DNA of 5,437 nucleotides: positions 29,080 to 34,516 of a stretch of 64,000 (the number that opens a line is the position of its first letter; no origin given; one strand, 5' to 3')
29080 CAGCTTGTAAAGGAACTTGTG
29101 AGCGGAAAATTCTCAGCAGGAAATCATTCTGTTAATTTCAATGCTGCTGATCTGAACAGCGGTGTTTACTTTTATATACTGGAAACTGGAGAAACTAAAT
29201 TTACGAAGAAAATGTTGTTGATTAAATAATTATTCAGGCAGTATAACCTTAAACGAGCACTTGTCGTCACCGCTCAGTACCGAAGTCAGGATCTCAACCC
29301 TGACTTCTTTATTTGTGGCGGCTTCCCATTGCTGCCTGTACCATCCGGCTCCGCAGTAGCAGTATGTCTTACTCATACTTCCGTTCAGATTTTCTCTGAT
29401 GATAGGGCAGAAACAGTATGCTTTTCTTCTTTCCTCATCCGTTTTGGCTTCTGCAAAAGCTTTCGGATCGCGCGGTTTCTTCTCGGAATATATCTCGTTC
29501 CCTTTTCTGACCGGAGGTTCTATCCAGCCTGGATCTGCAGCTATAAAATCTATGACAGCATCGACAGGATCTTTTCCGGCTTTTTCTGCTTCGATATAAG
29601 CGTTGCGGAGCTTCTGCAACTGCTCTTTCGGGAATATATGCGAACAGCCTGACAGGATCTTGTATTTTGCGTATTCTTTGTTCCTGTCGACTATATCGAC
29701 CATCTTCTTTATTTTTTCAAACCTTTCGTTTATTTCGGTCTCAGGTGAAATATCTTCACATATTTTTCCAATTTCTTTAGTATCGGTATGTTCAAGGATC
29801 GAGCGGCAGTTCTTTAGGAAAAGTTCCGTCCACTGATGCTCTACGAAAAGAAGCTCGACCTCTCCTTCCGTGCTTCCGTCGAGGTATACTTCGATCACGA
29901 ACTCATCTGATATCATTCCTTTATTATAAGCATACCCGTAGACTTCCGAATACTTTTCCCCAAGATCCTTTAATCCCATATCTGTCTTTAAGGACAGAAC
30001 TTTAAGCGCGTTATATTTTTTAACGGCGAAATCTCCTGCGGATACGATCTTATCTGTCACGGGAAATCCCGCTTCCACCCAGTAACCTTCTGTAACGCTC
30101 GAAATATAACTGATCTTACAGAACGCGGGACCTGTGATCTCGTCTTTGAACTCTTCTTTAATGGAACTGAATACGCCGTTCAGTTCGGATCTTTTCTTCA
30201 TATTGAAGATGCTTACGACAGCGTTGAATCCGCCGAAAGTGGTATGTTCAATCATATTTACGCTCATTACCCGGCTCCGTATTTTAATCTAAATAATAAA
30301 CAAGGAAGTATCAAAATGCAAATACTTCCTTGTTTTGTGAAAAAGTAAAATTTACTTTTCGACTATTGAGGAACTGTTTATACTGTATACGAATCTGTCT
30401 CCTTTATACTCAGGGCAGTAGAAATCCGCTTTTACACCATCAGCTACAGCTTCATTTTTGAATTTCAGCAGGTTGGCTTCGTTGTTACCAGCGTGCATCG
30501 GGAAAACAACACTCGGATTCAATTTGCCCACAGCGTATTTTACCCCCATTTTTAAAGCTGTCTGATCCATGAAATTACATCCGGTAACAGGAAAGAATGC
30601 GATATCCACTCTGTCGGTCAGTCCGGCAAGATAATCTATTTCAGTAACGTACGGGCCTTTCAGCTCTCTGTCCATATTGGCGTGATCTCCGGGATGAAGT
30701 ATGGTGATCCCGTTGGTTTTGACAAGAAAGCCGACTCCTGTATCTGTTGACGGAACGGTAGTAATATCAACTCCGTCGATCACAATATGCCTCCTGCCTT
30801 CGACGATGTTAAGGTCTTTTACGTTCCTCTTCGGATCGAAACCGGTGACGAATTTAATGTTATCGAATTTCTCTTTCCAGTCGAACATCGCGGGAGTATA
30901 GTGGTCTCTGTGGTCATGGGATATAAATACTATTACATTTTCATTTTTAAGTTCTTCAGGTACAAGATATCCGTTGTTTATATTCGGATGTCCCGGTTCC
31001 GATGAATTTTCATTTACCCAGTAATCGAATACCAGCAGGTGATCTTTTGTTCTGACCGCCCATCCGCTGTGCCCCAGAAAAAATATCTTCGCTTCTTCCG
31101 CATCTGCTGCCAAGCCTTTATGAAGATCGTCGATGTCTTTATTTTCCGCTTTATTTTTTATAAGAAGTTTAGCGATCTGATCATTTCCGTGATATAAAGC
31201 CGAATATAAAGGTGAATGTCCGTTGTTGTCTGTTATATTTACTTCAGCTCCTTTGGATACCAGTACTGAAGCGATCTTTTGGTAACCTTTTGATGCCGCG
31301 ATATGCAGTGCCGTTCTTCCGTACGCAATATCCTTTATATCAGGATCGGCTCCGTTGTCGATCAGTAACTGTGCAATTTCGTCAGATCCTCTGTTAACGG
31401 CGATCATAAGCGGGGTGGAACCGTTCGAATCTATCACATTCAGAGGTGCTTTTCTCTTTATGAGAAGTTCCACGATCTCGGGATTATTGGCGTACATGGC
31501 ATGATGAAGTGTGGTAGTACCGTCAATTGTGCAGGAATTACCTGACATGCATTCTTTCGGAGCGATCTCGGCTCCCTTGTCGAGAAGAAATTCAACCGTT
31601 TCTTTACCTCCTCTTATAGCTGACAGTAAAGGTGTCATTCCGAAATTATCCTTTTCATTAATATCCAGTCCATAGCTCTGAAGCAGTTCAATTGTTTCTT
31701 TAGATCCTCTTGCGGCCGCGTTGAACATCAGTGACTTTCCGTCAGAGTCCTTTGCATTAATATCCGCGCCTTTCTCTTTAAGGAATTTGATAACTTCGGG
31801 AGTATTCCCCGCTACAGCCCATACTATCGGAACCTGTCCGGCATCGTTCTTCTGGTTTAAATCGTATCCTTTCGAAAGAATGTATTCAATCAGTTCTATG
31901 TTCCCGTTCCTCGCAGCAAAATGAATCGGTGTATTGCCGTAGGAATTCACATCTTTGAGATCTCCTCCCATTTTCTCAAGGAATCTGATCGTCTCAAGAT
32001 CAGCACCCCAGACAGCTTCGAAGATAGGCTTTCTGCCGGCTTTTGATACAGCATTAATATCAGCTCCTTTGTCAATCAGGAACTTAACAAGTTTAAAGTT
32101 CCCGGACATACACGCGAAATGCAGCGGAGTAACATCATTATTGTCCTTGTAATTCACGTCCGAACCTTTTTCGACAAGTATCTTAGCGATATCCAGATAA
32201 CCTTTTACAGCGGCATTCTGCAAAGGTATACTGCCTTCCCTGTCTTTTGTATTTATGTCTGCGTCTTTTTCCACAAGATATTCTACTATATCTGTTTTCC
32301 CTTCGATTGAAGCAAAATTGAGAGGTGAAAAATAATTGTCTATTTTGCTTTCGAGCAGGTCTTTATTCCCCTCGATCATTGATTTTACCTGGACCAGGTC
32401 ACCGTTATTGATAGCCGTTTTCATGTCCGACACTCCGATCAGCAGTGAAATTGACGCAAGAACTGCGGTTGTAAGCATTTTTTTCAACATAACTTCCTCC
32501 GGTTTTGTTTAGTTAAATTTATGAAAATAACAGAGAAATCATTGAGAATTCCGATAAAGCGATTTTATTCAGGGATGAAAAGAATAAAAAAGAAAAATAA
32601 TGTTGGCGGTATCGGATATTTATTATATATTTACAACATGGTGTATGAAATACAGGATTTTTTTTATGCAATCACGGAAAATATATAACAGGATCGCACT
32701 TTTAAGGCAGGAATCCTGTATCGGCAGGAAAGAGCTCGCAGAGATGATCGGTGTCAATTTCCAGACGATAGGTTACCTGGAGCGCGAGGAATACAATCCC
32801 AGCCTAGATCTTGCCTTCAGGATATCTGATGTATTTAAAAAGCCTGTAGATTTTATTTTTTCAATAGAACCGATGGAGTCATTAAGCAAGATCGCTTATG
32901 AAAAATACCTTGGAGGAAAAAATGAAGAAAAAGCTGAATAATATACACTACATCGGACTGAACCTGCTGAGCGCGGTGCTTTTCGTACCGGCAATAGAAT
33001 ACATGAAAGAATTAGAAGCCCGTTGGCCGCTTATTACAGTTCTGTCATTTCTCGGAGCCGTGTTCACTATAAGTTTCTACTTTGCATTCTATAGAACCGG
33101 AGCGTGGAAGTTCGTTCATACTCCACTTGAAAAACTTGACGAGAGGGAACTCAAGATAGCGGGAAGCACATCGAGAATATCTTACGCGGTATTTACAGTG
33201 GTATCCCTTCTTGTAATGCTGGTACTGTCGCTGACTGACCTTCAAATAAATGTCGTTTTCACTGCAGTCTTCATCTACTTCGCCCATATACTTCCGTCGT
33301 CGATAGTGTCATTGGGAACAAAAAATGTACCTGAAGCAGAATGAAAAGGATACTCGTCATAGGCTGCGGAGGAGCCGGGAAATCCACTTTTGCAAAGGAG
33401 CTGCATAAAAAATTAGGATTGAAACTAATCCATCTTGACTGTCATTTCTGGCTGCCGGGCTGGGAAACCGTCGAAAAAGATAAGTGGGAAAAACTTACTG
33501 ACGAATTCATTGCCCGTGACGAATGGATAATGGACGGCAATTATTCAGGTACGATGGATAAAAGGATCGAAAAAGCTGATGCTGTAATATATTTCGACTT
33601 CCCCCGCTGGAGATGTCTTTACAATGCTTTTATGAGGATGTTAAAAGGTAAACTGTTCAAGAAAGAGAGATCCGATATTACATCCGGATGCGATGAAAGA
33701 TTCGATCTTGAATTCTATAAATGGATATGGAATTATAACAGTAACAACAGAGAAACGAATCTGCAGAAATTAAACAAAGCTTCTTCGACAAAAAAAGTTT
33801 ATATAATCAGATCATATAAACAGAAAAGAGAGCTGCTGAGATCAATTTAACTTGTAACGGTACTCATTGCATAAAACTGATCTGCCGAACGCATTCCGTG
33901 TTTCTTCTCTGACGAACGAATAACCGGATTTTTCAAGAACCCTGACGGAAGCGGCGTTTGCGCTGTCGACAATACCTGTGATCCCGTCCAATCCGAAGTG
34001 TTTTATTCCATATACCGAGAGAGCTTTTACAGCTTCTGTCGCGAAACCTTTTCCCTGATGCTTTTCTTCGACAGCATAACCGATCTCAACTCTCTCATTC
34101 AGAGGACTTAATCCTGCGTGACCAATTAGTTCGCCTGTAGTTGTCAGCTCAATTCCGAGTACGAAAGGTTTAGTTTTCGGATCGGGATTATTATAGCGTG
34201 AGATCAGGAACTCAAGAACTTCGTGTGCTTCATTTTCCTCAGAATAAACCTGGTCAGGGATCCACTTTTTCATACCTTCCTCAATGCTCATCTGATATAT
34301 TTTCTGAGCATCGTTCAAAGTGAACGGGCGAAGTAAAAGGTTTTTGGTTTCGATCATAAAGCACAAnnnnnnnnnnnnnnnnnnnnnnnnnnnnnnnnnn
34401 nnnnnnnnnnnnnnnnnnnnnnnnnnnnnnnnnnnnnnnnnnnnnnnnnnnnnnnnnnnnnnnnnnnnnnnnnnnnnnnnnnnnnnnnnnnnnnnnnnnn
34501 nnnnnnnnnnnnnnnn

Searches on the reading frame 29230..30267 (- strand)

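Call 21: search_protein_families(library=pfam, proteins=[window:29230-30267:-], max_evalue=0.00001)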
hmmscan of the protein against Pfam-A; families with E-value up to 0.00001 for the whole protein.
window:29230-30267:- (345 aa): 1 family
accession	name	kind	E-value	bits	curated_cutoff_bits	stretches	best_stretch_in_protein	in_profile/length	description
PF19641.4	DUF6144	-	4.5e-08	33.7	28.8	1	283-342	117-175/181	Family of unknown function (DUF6144)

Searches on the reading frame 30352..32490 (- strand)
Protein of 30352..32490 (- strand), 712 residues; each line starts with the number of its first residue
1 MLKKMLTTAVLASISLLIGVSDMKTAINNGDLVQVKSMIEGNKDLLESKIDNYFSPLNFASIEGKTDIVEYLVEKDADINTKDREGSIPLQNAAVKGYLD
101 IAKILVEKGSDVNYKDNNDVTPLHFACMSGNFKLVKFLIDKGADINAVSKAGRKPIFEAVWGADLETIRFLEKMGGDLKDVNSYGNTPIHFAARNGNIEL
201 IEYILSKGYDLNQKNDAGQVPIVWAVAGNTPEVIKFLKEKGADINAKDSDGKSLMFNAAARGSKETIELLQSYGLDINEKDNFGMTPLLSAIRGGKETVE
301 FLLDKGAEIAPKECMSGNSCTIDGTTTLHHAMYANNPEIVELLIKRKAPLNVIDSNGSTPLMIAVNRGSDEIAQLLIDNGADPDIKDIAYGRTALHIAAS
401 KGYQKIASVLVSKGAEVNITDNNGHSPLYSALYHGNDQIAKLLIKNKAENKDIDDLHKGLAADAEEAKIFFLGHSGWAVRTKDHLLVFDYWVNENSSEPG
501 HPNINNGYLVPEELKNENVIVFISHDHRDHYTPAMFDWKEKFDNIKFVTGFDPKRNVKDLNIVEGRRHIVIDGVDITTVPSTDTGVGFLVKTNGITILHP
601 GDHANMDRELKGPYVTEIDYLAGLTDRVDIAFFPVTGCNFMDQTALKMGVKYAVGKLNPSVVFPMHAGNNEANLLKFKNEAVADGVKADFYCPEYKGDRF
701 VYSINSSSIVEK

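Call 21: search_protein_families(library=pfam, proteins=[window:30352-32490:-], max_evalue=0.00001)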
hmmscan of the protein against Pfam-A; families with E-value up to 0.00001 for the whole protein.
window:30352-32490:- (712 aa): 8 families
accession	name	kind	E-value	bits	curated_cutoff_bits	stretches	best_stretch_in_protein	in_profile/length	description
PF12796.13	Ank_2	-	3.3e-84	278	27.3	6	319-387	24-90/90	Ankyrin repeats (3 copies)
PF00023.36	Ank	-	1.2e-79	258.1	21.1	4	356-387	1-32/33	Ankyrin repeat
PF13637.12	Ank_4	-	8.9e-76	248.6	22.7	7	91-139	2-50/50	Ankyrin repeats (many copies)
PF13606.12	Ank_3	-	8.2e-62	197.3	22.3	2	121-147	4-30/30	Ankyrin repeat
PF13857.12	Ank_5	-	5.8e-52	173.5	27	4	350-398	7-56/56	Ankyrin repeats (many copies)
PF13483.12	Lactamase_B_3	-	2.4e-13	50.8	24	1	469-666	2-160/160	Beta-lactamase superfamily domain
PF24521.3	Ank_KRIT1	-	1.4e-12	48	80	0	256-346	23-107/149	KRIT1 ankyrin-repeats domain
PF23745.1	ANK_LRRK2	-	1.7e-10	41.3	27.5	0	92-151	37-96/130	LRRK2 ANK repeat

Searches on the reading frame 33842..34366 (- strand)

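Call 21: search_protein_families(library=pfam, proteins=[window:33842-34366:-], max_evalue=0.00001)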
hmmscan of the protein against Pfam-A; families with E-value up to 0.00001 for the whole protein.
window:33842-34366:- (174 aa): 2 families
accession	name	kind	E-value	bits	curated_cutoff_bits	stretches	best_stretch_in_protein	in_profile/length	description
PF13302.13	Acetyltransf_3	-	2.1e-26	93.7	25.4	1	10-149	2-137/138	Acetyltransferase (GNAT) domain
PF00583.31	Acetyltransf_1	-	3.7e-12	47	20.7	1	59-149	29-116/116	Acetyltransferase (GNAT) family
